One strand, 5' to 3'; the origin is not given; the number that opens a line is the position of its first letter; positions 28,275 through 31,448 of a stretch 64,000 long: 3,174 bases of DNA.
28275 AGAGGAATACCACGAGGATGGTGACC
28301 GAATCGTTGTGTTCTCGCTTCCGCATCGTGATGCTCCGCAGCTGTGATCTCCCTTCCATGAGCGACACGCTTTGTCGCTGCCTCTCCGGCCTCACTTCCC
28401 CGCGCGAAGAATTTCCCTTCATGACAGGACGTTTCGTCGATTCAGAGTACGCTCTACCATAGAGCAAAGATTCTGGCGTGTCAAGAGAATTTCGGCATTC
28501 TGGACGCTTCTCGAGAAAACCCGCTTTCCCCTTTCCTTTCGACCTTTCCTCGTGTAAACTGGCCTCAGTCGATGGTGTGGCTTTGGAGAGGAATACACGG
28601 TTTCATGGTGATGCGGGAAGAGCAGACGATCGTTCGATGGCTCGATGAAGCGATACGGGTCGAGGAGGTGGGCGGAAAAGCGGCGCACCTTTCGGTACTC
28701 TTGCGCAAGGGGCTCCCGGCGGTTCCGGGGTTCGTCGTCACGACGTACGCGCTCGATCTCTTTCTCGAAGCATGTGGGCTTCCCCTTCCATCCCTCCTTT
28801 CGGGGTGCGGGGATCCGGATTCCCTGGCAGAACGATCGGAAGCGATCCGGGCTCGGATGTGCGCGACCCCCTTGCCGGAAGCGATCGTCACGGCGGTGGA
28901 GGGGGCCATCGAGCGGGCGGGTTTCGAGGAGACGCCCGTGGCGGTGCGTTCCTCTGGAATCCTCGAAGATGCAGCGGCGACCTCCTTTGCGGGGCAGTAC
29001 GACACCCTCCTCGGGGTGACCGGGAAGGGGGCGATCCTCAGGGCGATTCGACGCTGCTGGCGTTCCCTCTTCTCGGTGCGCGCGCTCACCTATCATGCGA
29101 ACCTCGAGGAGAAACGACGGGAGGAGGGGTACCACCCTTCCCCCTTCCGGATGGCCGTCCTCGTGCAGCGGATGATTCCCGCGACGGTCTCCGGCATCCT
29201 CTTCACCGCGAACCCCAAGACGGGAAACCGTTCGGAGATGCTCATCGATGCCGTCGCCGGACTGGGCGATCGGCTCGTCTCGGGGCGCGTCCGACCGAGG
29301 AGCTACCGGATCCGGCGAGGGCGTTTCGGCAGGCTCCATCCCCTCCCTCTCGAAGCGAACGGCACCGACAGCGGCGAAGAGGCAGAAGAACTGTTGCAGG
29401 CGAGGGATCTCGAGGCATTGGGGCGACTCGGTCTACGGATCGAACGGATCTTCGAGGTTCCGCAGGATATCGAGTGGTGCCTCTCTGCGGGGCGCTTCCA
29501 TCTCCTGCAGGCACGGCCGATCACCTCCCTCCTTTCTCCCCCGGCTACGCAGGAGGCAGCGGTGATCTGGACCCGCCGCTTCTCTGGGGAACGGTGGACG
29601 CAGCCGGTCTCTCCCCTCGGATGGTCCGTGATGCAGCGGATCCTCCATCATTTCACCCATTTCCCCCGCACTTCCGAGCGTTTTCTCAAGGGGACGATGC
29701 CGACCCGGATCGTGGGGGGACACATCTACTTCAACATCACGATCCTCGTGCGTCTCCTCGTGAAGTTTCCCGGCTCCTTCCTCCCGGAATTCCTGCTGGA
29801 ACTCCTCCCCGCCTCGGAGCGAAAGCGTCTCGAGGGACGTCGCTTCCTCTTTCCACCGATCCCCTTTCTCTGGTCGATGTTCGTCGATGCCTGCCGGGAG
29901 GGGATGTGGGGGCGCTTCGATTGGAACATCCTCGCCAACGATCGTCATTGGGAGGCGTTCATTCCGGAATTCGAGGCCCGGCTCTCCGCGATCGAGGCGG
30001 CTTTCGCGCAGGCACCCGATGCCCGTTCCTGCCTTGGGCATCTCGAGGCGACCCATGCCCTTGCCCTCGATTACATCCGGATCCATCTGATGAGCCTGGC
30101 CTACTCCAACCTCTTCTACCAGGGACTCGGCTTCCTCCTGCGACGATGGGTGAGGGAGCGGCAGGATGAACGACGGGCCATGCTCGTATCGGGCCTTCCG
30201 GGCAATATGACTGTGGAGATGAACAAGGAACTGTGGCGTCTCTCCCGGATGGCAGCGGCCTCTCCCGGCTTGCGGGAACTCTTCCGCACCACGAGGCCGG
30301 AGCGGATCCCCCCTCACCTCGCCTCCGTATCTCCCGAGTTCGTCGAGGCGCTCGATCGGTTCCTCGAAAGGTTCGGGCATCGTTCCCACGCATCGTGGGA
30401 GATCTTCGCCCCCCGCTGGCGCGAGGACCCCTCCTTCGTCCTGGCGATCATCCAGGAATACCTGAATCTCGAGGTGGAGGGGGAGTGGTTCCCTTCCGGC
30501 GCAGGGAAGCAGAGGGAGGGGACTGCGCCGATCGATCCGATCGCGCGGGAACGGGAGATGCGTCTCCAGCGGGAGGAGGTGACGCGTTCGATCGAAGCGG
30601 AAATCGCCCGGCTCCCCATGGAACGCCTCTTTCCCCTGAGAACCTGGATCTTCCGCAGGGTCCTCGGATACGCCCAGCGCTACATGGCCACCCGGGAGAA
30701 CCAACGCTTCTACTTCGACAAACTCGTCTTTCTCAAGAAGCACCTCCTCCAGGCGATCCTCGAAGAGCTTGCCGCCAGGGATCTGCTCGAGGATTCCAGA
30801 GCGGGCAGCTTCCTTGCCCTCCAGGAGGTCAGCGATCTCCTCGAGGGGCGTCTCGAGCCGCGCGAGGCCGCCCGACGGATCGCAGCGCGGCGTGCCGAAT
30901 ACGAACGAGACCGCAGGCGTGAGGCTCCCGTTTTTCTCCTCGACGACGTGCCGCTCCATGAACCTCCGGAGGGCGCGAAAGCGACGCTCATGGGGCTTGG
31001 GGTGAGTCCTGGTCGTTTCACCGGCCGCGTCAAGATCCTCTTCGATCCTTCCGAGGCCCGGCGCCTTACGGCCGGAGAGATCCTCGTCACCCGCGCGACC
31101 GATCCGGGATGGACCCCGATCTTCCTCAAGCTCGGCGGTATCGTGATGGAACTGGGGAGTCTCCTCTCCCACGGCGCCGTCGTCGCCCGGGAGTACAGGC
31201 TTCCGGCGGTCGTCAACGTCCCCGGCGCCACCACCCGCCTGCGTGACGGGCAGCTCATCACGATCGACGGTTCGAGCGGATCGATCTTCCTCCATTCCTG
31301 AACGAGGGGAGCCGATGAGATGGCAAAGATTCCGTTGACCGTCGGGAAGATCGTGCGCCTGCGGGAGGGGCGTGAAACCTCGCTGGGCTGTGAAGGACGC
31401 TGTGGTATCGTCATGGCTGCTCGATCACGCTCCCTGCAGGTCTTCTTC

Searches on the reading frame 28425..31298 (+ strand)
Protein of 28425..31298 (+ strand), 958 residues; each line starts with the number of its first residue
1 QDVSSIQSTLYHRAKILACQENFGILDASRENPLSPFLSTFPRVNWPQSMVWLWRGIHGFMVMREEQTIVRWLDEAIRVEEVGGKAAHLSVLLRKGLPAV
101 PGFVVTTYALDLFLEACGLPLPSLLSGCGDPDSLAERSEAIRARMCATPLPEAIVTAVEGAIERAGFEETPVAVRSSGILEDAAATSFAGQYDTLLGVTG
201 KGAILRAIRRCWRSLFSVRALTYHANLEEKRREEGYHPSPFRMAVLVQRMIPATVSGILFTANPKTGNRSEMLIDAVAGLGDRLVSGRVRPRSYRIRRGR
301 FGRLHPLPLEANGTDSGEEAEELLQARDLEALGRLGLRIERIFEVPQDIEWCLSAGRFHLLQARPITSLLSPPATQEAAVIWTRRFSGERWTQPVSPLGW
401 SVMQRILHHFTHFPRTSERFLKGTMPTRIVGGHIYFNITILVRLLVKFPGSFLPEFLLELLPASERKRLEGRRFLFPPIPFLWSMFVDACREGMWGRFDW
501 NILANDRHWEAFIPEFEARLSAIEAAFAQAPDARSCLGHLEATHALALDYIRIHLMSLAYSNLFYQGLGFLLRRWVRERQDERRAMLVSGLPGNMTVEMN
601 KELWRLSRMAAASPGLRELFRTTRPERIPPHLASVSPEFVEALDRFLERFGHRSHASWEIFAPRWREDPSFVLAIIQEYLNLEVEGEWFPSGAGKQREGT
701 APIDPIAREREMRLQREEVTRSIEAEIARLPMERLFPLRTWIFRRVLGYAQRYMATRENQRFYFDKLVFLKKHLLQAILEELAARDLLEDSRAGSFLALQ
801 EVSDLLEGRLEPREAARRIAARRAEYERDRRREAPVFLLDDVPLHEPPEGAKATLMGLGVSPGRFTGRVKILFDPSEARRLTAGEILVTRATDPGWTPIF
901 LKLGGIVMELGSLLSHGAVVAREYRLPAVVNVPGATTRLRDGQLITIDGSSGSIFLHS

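Call 12: search_protein_families(library=pfam, proteins=[window:28425-31298:+], max_evalue=0.0001)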
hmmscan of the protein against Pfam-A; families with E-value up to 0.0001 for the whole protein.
window:28425-31298:+ (958 aa): 2 families
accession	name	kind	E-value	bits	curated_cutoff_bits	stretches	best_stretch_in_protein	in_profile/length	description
PF01326.24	PPDK_N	-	1.6e-63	215.4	27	1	80-369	2-312/328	Pyruvate phosphate dikinase, AMP/ATP-binding domain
PF00391.29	PEP-utilizers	-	5.3e-24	84.1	23.1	1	882-952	2-72/72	PEP-utilising enzyme, mobile domain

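Call 67: search_protein_families(library=padloc, proteins=[window:28425-31298:+], max_evalue=0.00001)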
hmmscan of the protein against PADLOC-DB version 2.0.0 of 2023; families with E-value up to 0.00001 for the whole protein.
window:28425-31298:+ (958 aa): 0 families
